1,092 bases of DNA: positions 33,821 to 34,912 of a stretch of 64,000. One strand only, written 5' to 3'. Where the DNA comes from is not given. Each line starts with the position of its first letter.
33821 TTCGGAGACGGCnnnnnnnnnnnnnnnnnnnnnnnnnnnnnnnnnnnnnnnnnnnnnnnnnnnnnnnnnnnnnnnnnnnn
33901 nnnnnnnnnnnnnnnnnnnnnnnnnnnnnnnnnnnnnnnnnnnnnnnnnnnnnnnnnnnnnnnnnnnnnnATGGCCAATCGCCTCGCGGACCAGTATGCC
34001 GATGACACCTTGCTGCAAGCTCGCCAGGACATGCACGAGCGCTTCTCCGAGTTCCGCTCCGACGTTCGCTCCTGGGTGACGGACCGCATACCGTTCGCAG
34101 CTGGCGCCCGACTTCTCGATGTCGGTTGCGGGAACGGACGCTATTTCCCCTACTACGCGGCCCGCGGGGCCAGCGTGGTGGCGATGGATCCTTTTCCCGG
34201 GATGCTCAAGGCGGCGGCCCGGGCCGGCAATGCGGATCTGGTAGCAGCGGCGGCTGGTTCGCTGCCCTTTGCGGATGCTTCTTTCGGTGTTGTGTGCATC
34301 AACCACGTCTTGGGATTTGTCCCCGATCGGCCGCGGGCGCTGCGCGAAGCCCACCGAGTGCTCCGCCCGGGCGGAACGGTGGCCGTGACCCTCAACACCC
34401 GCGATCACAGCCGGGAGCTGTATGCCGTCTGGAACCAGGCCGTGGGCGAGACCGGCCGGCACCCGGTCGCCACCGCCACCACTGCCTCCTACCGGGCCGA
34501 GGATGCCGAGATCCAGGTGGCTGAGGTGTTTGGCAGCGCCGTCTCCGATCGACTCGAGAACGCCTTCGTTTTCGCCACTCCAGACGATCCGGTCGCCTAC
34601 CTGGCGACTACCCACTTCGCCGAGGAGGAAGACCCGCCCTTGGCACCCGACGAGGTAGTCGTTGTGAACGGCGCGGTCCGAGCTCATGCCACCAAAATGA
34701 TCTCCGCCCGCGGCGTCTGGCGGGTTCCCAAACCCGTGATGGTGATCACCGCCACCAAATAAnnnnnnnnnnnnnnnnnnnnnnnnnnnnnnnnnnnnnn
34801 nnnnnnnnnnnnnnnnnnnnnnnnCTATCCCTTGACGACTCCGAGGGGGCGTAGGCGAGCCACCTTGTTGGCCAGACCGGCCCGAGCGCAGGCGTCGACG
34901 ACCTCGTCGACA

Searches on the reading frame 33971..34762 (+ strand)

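Call 48: search_protein_families(library=pfam, proteins=[window:33971-34762:+], max_evalue=0.001)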
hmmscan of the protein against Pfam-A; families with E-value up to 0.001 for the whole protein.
window:33971-34762:+ (263 aa): 6 families
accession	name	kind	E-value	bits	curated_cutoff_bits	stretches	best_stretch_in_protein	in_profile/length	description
PF08241.18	Methyltransf_11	-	4.4e-26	91.8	21.2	1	49-138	1-94/95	Methyltransferase domain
PF13649.12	Methyltransf_25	-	1.6e-19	70.8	27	1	49-135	2-97/97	Methyltransferase domain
PF13489.12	Methyltransf_23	-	3.5e-17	63.1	27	1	39-169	16-147/164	Methyltransferase domain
PF08242.18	Methyltransf_12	-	2.4e-14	54.3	30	1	49-136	1-97/98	Methyltransferase domain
PF01209.24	Ubie_methyltran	-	3.1e-11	43.5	20.1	1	35-140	38-152/233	ubiE/COQ5 methyltransferase family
PF13847.12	Methyltransf_31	-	3.4e-10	40.2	27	1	45-141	4-111/145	Methyltransferase domain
